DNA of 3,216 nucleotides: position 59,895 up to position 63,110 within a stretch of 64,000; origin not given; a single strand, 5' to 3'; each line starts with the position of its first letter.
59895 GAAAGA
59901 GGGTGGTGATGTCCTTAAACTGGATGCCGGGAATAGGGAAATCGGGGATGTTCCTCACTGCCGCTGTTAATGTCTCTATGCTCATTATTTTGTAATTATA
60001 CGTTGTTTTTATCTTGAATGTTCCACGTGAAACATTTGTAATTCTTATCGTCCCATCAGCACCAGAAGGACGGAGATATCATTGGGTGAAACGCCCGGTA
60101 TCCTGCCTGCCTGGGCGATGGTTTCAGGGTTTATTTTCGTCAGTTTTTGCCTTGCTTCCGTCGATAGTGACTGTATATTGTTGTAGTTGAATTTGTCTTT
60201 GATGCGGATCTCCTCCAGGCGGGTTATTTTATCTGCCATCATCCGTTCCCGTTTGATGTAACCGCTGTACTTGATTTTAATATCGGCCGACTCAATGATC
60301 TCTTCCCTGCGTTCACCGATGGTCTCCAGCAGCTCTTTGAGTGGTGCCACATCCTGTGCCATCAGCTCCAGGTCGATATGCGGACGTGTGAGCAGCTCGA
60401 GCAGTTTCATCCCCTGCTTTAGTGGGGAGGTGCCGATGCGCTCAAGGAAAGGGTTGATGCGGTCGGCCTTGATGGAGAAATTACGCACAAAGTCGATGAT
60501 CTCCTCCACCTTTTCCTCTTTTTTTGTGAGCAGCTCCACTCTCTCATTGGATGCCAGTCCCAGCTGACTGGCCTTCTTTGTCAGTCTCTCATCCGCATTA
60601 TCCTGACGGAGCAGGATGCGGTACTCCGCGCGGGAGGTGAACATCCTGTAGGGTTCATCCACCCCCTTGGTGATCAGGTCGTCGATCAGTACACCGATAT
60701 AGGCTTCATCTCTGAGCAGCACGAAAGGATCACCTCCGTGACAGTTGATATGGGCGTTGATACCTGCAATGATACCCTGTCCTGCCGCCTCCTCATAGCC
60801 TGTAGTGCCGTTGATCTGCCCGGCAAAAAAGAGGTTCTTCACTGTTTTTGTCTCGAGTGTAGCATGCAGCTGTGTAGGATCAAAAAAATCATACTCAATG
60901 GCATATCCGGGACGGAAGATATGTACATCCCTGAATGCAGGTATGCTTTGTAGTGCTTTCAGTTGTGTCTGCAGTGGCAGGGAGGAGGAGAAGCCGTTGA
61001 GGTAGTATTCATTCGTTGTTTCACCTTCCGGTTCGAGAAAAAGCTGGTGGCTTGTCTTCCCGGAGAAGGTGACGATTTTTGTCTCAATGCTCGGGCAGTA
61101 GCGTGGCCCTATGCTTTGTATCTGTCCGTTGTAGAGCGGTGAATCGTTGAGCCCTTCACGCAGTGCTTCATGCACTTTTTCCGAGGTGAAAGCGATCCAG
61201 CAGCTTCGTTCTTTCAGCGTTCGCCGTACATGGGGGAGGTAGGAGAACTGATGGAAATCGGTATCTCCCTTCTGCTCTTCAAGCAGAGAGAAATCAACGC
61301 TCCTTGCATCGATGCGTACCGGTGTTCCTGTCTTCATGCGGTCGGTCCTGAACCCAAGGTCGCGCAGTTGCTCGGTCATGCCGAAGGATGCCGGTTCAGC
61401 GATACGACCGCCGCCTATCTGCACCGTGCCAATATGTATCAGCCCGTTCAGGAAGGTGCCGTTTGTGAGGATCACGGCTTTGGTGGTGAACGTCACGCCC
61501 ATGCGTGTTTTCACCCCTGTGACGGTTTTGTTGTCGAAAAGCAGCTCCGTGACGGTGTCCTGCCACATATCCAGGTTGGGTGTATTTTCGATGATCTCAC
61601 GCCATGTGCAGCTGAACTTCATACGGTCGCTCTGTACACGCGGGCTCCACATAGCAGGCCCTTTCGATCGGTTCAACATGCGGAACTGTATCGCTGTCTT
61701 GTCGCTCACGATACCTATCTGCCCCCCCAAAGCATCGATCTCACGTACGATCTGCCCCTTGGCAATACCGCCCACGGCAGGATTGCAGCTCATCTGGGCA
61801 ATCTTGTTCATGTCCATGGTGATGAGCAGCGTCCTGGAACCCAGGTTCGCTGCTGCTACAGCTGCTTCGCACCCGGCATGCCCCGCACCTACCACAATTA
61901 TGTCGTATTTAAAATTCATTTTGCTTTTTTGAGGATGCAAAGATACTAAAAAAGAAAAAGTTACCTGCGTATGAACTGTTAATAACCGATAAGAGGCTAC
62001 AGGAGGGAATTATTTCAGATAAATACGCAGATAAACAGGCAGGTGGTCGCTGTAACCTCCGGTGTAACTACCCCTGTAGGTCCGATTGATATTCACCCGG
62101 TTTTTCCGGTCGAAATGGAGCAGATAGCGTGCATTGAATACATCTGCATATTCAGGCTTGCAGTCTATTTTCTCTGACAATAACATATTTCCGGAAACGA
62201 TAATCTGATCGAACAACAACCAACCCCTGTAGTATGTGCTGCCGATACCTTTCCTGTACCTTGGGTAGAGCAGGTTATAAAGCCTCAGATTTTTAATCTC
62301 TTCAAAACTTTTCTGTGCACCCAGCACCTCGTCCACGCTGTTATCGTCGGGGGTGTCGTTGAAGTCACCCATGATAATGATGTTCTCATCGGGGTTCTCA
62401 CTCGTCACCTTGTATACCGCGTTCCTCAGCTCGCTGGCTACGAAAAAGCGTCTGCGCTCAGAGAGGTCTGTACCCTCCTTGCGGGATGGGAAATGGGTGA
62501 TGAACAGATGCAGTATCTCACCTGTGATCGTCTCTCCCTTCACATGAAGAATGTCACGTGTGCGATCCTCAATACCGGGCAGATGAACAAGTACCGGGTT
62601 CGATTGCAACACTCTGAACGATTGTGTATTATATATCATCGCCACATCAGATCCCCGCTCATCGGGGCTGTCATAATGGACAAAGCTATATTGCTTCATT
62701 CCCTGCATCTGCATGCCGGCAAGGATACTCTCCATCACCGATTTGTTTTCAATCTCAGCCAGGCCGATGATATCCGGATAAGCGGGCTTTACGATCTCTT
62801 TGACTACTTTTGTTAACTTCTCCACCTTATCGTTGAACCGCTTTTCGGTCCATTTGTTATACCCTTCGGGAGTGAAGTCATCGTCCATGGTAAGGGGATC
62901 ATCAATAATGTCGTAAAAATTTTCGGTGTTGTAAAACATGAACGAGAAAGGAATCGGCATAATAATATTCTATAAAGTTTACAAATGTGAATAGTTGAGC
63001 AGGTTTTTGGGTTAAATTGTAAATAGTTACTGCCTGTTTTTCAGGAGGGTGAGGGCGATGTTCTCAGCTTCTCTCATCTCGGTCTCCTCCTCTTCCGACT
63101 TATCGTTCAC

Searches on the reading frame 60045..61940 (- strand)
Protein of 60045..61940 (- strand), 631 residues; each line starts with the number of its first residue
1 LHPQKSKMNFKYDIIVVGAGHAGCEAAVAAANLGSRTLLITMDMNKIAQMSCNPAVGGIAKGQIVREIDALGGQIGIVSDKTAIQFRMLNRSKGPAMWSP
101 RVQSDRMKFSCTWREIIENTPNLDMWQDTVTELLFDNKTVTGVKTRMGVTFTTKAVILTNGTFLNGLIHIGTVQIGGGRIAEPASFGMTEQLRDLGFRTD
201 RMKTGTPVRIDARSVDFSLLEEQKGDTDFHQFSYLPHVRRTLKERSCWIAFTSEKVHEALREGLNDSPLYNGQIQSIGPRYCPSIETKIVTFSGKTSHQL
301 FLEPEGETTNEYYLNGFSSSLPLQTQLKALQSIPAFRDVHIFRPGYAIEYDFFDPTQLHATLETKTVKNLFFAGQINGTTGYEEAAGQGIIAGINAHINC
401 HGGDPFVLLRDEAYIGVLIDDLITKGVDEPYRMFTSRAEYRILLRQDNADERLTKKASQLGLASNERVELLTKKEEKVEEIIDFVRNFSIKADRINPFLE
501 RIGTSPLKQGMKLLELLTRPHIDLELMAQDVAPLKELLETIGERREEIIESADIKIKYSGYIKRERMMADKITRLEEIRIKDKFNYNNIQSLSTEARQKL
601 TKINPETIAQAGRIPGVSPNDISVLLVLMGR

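Call 88: search_protein_families(library=pfam, proteins=[window:60045-61940:-], max_evalue=0.001)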
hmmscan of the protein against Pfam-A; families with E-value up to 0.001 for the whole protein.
window:60045-61940:- (631 aa): 6 families
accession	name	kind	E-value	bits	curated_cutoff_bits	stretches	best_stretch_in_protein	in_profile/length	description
PF01134.28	GIDA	-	1e-158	528.9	22.1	1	13-402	1-389/391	Glucose inhibited division protein A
PF13932.14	SAM_GIDA_C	-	6.3e-24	84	27.1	1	571-626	2-57/57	tRNA modifying enzyme MnmG/GidA C-terminal helical bundle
PF21680.2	GIDA_C_1st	-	5.1e-20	72.5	24.7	1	466-566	2-96/96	tRNA modifying enzyme MnmG/GidA C-terminal helical domain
PF12831.13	FAD_oxidored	-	6.1e-07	29.5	27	1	13-156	1-138/416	FAD dependent oxidoreductase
PF07992.20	Pyr_redox_2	-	4.6e-06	26.7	26.1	1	12-161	1-108/291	Pyridine nucleotide-disulphide oxidoreductase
PF00890.30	FAD_binding_2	-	0.00012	21.9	20.4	1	13-42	1-30/414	FAD binding domain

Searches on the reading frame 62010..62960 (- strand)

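Call 88: search_protein_families(library=pfam, proteins=[window:62010-62960:-], max_evalue=0.001)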
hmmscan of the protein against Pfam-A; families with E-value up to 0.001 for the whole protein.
window:62010-62960:- (316 aa): 2 families
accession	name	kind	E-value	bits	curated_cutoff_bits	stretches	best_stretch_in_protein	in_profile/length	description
PF19580.5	Exo_endo_phos_3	-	5.2e-86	288.9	27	1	8-313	3-309/311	Endonuclease/Exonuclease/phosphatase family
PF03372.29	Exo_endo_phos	-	1.7e-08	34.9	24.5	1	51-259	20-205/225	Endonuclease/Exonuclease/phosphatase family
